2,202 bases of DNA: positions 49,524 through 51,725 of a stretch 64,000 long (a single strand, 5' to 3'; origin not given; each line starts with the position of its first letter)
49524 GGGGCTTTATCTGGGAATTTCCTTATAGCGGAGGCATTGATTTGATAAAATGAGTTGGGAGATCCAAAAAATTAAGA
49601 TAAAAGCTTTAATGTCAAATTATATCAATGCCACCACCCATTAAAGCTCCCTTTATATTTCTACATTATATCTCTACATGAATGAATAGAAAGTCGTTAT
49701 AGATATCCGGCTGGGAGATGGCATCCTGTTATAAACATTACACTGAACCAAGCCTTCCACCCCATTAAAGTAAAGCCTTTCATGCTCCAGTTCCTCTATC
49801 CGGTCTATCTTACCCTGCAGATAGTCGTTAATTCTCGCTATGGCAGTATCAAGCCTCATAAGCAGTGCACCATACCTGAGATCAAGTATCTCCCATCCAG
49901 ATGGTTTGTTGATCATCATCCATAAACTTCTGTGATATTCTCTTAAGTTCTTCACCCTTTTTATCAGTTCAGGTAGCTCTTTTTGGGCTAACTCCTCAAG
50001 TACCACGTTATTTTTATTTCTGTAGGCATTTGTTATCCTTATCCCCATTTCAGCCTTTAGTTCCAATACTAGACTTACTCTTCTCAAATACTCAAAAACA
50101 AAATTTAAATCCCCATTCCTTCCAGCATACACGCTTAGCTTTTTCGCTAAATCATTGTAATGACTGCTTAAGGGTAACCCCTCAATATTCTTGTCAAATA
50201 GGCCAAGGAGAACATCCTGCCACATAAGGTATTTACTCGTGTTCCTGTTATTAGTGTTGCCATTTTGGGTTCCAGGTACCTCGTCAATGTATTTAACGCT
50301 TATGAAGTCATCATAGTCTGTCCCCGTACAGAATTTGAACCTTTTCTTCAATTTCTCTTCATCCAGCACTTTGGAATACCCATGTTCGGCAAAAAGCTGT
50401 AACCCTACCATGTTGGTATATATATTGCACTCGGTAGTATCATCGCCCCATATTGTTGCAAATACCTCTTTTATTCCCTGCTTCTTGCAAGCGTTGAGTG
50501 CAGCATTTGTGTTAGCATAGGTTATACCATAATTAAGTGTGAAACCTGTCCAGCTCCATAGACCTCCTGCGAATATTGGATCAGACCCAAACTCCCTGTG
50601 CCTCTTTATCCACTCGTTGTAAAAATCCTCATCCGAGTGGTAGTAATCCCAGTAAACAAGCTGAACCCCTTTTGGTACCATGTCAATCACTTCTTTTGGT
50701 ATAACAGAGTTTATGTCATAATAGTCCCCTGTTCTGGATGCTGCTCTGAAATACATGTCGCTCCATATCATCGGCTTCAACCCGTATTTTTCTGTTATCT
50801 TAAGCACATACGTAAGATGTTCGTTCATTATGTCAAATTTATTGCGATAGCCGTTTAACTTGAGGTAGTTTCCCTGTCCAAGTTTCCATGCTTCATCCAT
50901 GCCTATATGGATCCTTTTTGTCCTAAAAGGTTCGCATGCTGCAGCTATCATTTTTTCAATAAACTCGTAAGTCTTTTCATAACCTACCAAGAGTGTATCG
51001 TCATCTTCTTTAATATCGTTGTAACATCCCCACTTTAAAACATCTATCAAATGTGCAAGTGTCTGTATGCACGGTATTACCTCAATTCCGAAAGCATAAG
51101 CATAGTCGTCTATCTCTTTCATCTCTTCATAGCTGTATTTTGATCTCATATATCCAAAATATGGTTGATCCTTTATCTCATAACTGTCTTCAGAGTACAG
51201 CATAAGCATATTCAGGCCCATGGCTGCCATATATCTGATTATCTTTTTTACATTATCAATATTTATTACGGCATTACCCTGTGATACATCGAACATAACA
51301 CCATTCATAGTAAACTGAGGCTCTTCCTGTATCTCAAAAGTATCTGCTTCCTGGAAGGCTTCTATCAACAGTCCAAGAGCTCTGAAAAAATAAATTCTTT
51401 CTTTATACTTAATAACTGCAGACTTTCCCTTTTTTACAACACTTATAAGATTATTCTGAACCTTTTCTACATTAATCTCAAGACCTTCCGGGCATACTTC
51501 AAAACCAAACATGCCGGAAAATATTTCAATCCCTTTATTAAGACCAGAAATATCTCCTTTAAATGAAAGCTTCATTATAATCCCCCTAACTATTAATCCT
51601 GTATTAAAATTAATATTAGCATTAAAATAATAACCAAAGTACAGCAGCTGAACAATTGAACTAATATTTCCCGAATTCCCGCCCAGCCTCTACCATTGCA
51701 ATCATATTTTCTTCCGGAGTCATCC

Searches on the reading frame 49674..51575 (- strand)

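Call 61: search_protein_families(library=pfam, proteins=[window:49674-51575:-], max_evalue=0.000001)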
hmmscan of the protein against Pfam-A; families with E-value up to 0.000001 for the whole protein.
window:49674-51575:- (633 aa): 2 families
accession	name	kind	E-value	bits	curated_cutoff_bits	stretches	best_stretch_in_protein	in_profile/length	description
PF18088.7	Glyco_H_20C_C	-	8.7e-67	225.2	27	1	422-607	1-186/194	Glycoside Hydrolase 20C C-terminal domain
PF00728.28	Glyco_hydro_20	-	1.2e-12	48.3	22.3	1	91-279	4-227/348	Glycosyl hydrolase family 20, catalytic domain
